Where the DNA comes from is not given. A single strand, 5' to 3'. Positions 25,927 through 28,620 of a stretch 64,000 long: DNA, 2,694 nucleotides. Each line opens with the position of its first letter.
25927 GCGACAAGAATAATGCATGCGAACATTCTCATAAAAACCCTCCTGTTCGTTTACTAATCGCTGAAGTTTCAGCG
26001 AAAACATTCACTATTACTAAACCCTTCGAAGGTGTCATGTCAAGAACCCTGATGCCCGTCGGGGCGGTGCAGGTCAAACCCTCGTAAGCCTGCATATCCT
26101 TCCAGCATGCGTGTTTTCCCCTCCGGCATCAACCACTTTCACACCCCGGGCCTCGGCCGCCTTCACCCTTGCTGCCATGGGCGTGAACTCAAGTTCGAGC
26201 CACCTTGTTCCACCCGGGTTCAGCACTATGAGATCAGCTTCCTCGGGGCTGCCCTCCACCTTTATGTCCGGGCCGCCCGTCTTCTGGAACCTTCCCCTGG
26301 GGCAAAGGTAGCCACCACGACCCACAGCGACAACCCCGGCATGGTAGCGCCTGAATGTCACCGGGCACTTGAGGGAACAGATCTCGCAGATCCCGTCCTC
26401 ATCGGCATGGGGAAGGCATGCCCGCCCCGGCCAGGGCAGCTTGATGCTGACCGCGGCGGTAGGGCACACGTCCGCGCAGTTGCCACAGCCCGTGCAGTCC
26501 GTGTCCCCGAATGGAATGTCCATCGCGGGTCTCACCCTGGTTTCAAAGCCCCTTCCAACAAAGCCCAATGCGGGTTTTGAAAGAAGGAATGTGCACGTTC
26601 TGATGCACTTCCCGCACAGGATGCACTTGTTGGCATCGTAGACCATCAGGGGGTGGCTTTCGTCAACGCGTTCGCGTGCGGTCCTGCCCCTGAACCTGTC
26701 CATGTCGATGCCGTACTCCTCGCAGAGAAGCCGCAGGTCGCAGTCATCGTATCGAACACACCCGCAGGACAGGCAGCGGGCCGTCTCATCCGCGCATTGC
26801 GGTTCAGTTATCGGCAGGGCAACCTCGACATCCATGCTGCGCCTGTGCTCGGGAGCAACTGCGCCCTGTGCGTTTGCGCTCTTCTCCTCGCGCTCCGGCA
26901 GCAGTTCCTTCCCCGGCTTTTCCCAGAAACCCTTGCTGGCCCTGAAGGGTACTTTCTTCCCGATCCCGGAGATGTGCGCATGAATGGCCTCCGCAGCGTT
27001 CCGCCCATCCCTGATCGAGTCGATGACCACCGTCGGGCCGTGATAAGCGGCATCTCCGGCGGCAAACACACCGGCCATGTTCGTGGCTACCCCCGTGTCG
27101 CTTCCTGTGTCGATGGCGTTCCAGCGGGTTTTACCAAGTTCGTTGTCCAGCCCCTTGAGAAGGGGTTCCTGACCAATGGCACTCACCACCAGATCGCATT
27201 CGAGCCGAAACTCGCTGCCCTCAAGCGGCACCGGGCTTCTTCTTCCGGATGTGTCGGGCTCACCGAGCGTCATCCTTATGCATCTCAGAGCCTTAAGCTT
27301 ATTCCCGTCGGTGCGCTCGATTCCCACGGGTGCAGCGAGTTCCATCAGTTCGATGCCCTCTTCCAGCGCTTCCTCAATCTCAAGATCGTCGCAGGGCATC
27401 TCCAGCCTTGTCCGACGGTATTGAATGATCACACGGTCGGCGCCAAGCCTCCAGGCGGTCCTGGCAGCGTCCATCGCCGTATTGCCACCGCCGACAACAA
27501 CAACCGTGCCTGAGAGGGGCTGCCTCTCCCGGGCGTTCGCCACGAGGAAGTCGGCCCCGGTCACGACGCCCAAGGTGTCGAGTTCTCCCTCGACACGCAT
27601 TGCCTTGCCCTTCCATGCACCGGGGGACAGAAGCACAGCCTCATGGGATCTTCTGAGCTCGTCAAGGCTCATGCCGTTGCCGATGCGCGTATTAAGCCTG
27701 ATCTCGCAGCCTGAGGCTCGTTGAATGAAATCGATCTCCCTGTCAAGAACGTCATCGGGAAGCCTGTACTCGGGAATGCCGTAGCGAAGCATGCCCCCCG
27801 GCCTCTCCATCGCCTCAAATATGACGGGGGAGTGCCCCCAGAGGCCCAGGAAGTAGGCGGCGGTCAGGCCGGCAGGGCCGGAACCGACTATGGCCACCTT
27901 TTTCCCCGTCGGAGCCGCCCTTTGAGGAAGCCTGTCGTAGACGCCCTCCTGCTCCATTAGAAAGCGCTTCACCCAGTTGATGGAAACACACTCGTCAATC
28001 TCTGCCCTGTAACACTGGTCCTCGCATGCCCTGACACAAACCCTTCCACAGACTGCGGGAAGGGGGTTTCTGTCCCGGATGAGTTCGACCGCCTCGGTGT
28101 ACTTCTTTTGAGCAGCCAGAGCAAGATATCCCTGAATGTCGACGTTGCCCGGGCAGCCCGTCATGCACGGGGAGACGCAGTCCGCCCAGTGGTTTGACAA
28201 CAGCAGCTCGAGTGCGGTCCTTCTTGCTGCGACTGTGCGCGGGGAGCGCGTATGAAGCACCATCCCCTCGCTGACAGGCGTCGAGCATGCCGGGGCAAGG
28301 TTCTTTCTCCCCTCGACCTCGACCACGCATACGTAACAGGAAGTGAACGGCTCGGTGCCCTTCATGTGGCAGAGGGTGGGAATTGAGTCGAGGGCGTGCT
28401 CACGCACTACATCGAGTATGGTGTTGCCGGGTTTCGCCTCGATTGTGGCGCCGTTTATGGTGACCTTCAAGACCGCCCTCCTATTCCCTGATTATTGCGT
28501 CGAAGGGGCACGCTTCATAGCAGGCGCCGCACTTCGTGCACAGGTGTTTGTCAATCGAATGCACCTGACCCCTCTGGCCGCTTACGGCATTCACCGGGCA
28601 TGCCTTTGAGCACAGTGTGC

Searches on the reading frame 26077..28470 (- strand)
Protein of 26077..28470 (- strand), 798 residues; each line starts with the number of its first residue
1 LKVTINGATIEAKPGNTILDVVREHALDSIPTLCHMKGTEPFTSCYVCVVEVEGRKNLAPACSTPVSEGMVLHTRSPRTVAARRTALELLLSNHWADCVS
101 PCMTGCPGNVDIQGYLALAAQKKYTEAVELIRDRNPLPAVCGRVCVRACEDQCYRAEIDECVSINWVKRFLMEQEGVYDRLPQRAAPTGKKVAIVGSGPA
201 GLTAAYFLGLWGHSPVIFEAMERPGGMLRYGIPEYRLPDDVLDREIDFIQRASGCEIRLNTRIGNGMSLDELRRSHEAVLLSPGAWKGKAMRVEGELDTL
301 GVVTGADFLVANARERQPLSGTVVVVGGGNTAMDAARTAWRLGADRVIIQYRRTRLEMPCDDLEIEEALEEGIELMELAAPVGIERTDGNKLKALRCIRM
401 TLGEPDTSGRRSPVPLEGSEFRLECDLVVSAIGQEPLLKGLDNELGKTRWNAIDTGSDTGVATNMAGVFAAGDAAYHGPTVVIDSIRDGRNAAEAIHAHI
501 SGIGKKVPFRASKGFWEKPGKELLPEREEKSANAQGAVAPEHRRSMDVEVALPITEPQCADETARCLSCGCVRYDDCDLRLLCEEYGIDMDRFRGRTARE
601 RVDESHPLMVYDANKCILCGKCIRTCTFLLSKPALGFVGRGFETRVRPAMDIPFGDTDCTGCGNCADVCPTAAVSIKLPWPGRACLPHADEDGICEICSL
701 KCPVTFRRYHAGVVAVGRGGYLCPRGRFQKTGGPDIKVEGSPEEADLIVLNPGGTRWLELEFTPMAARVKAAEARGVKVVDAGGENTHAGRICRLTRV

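Call 59: search_protein_families(library=pfam, proteins=[window:26077-28470:-], max_evalue=0.001)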
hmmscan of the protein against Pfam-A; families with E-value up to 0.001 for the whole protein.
window:26077-28470:- (798 aa): 18 families
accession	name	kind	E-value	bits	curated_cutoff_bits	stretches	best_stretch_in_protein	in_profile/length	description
PF07992.20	Pyr_redox_2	-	2.9e-26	93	26.1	1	190-488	1-290/291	Pyridine nucleotide-disulphide oxidoreductase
PF14691.11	Fer4_20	-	7.4e-18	64.8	25.8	1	98-175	27-108/113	Dihydroprymidine dehydrogenase domain II, 4Fe-4S cluster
PF13510.11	Fer2_4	-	2.8e-16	59.8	22.8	1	2-76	5-81/82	2Fe-2S iron-sulfur cluster binding domain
PF00070.33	Pyr_redox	-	4.4e-08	34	22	1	323-393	2-75/82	Pyridine nucleotide-disulphide oxidoreductase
PF13738.12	Pyr_redox_3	-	5.9e-07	29.5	30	1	320-364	164-207/305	Pyridine nucleotide-disulphide oxidoreductase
PF13450.12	NAD_binding_8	-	6.5e-07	30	21.9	1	194-229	1-36/68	NAD(P)-binding Rossmann-like domain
PF12838.12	Fer4_7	-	1.1e-06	29.5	27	1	615-673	1-52/52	4Fe-4S dicluster domain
PF22117.2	Fer4_Nqo3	-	2.9e-06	27.8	27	1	607-673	2-65/67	NADH-quinone oxidoreductase subunit 3, ferredoxin-like domain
PF13237.11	Fer4_10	-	3.6e-06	27.3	25.5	1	609-670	2-53/53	4Fe-4S dicluster domain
PF00037.32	Fer4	-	4.2e-06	26.8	21.1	1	658-674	7-23/24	4Fe-4S binding domain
PF13183.11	Fer4_8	-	1.1e-05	26.3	27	1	613-671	2-66/68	4Fe-4S dicluster domain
PF13187.11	Fer4_9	-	2e-05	25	27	1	615-673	1-51/52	4Fe-4S dicluster domain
PF01494.25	FAD_binding_3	-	5.2e-05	23.1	22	0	191-223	3-35/349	FAD binding domain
PF12837.12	Fer4_6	-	5.7e-05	23.3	25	1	609-626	2-19/24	4Fe-4S binding domain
PF14697.11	Fer4_21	-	5.8e-05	23.6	35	1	612-673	4-56/59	4Fe-4S dicluster domain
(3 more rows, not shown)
